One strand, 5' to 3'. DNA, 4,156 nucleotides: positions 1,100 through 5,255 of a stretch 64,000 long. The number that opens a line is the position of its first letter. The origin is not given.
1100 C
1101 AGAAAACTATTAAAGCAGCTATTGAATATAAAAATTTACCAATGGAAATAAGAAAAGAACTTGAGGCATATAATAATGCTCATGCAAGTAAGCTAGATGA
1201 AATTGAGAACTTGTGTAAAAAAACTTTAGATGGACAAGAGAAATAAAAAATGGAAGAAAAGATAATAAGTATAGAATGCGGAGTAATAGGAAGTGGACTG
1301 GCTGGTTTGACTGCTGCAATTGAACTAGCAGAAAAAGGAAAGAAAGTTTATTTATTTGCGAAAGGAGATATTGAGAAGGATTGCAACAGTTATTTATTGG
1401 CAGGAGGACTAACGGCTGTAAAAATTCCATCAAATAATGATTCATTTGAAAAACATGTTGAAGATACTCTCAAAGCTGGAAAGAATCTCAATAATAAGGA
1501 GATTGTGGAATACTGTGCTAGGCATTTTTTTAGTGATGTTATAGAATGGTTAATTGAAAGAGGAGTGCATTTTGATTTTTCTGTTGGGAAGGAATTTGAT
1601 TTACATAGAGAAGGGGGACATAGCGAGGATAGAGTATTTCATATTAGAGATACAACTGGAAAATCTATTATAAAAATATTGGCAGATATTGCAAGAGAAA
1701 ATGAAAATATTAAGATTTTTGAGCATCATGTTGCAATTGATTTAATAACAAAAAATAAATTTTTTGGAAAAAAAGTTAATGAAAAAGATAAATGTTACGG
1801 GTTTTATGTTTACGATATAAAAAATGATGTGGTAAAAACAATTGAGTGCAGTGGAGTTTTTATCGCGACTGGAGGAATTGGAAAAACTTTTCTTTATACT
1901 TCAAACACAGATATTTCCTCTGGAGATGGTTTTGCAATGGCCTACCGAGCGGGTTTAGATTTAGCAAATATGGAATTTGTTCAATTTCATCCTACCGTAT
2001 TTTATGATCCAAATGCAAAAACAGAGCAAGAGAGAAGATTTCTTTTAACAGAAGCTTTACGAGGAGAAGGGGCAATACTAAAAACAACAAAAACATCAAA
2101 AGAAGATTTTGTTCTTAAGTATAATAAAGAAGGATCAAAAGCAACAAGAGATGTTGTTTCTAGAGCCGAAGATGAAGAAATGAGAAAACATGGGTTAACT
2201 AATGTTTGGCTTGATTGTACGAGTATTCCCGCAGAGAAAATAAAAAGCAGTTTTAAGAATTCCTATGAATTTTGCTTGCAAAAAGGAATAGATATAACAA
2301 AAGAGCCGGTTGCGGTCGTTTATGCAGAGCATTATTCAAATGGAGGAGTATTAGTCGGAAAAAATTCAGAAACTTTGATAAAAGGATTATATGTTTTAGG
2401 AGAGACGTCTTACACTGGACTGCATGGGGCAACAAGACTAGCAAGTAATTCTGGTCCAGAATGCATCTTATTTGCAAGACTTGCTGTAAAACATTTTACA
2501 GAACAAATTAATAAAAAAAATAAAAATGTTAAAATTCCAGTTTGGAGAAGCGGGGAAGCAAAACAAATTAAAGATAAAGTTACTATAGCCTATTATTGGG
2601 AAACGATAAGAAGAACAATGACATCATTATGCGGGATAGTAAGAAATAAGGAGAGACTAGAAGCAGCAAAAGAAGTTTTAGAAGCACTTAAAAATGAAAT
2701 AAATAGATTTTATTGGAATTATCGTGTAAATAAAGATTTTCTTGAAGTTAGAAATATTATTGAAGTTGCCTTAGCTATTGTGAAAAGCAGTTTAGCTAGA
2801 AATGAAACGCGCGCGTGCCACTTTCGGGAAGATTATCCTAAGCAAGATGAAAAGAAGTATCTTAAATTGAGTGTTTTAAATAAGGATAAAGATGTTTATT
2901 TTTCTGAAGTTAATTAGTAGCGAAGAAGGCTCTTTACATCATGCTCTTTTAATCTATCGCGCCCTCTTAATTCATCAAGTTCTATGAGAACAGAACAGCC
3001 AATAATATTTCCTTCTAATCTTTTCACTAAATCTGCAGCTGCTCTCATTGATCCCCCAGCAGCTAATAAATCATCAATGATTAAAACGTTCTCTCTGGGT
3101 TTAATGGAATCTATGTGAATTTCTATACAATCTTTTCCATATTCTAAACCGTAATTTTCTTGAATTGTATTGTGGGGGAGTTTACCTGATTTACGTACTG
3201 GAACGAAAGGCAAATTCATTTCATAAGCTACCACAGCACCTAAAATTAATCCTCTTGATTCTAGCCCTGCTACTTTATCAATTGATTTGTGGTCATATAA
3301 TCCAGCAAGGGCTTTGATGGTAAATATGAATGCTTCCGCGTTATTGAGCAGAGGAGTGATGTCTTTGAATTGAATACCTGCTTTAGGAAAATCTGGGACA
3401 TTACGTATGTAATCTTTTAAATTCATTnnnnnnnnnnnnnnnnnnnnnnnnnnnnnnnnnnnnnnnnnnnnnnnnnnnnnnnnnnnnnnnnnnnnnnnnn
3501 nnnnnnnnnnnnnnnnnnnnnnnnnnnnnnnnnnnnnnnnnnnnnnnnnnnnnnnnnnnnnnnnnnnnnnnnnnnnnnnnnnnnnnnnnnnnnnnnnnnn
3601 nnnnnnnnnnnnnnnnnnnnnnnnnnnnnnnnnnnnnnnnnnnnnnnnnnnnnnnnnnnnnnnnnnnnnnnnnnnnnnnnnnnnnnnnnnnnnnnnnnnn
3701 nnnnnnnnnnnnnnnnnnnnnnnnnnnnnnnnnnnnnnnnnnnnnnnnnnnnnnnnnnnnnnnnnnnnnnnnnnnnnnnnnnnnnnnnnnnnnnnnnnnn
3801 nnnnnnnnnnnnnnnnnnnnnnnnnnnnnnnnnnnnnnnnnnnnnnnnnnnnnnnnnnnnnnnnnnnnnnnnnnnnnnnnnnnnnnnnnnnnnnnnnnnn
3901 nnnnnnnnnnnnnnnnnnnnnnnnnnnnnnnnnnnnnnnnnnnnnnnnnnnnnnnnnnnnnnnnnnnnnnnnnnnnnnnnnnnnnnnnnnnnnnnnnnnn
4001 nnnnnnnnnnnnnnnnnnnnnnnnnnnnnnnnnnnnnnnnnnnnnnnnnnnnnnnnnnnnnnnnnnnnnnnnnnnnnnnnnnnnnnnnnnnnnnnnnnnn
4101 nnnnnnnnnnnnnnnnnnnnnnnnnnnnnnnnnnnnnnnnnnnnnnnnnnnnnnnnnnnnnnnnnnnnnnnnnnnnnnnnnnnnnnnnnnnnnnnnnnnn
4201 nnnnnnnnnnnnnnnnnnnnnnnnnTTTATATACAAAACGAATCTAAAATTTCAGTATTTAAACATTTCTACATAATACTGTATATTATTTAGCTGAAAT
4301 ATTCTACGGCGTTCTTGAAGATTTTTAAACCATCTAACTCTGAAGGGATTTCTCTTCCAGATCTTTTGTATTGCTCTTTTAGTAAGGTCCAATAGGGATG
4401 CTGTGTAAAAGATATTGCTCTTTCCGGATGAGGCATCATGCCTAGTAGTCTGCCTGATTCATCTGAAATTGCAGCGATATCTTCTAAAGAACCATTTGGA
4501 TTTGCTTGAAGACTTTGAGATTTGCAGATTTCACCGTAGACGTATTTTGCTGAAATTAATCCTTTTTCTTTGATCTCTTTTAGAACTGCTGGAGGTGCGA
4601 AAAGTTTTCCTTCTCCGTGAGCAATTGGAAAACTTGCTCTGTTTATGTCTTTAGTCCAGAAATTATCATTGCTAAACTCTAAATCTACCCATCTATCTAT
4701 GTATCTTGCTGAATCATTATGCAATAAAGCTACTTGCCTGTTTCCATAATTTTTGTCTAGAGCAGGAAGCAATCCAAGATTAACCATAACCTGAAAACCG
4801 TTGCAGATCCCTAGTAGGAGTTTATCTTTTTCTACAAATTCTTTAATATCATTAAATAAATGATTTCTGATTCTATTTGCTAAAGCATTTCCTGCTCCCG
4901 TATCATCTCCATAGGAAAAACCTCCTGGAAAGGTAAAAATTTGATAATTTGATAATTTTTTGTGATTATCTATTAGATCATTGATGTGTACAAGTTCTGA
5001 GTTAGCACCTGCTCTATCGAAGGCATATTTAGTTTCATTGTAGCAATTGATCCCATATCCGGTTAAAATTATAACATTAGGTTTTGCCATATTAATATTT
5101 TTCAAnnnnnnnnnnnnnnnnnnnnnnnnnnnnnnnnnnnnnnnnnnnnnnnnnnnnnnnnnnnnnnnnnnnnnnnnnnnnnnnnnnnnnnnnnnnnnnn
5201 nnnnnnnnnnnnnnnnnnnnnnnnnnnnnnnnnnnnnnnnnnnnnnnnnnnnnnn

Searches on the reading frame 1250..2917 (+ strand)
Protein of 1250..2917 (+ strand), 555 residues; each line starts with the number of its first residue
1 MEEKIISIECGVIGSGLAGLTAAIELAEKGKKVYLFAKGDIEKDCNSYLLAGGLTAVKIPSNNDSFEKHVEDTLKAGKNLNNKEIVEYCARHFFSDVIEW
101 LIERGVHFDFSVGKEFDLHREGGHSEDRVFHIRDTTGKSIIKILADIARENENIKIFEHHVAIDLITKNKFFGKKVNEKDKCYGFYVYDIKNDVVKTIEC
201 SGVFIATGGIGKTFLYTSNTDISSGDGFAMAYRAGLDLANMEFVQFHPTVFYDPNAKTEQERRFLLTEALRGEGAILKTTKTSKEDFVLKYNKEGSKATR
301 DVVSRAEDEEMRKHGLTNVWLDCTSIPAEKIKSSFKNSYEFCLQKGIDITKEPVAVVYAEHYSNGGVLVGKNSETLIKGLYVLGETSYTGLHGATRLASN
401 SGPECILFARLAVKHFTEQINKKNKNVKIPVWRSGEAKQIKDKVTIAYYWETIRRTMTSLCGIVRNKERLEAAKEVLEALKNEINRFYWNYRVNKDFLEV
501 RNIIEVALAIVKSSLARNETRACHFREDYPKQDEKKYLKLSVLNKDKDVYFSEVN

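Call 90: search_protein_families(library=ncbifam, proteins=[window:1250-2917:+], max_evalue=0.00001)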
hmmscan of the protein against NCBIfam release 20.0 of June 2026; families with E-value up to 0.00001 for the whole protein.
window:1250-2917:+ (555 aa): 30 families (the best 25 are shown)
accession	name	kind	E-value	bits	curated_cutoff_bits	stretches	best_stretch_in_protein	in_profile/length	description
NF006567.0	PRK09077.1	equivalog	8.7e-163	542.4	629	1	6-536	7-525/537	L-aspartate oxidase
TIGR00551.1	nadB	equivalog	1.2e-137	459.6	452.75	1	9-530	4-489/489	L-aspartate oxidase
NF005867.0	PRK07804.1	equivalog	1.1e-116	390.3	639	1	12-546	23-533/548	L-aspartate oxidase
NF005636.0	PRK07395.1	subfamily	1.3e-108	363.6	723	1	10-537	15-542/560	L-aspartate oxidase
NF005701.0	PRK07512.1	equivalog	1.2e-100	337.4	528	1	11-542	13-496/516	L-aspartate oxidase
NF004900.0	PRK06263.1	equivalog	4.1e-99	332.6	718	1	2-547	2-538/546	fumarate reductase (CoM/CoB) subunit TfrA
NF005978.0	PRK08071.1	equivalog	1.5e-98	330.4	621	1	12-536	8-497/514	L-aspartate oxidase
TIGR01812.1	sdhA_frdA_Gneg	subfamily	1e-93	314.8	567.3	1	12-547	4-546/568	succinate dehydrogenase or fumarate reductase, flavoprotein subunit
NF004820.0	PRK06175.1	equivalog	8.7e-93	311.5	472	1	12-433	9-396/433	L-aspartate oxidase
NF004724.0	PRK06069.1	subfamily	1.2e-81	274.7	826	1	6-548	4-556/577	succinate dehydrogenase/fumarate reductase flavoprotein subunit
NF005866.0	PRK07803.1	equivalog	8.1e-73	245.6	819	2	11-291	12-287/631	fumarate reductase/succinate dehydrogenase flavoprotein subunit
NF004613.0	PRK05945.1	equivalog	3.9e-71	240.4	824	1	12-542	8-548/575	succinate dehydrogenase/fumarate reductase flavoprotein subunit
TIGR01816.1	sdhA_forward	equivalog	6.1e-69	232.7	727.35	1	12-547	7-555/584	succinate dehydrogenase flavoprotein subunit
NF006686.0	PRK09231.1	equivalog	3.7e-68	230.5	854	1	5-548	3-559/598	fumarate reductase (quinol) flavoprotein subunit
NF006254.0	PRK08401.1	equivalog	6.7e-68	229.5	726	1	9-534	3-452/466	L-aspartate oxidase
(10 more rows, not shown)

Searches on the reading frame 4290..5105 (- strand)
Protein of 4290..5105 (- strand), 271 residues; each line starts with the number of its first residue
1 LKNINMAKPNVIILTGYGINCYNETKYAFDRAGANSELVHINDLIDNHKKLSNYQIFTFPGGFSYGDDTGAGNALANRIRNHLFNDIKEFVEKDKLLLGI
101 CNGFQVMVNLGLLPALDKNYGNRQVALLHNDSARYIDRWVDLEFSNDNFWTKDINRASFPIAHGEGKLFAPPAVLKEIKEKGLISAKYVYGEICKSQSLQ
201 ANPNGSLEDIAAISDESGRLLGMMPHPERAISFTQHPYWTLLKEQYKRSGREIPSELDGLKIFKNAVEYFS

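Call 90: search_protein_families(library=ncbifam, proteins=[window:4290-5105:-], max_evalue=0.00001)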
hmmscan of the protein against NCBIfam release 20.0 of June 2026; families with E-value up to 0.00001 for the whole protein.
window:4290-5105:- (271 aa): 6 families
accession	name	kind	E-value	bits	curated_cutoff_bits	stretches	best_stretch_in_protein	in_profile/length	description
NF002252.0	PRK01175.1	equivalog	2.2e-61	207.2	298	1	8-244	3-242/261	phosphoribosylformylglycinamidine synthase subunit PurQ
TIGR01737.1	FGAM_synth_I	equivalog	3.5e-50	170.5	177.8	1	13-234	5-210/228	phosphoribosylformylglycinamidine synthase I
NF003672.0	PRK05297.1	equivalog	2.4e-45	154.6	783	1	6-238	1034-1267/1290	phosphoribosylformylglycinamidine synthase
TIGR01735.1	FGAM_synt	equivalog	1.3e-43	148.7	1123.05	1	7-238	1051-1285/1307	phosphoribosylformylglycinamidine synthase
NF002957.0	PRK03619.1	equivalog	2.1e-41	141.7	212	1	13-232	5-201/222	phosphoribosylformylglycinamidine synthase subunit PurQ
TIGR01857.1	FGAM-synthase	equivalog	5.7e-41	140.1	1057.05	1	3-230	972-1215/1239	phosphoribosylformylglycinamidine synthase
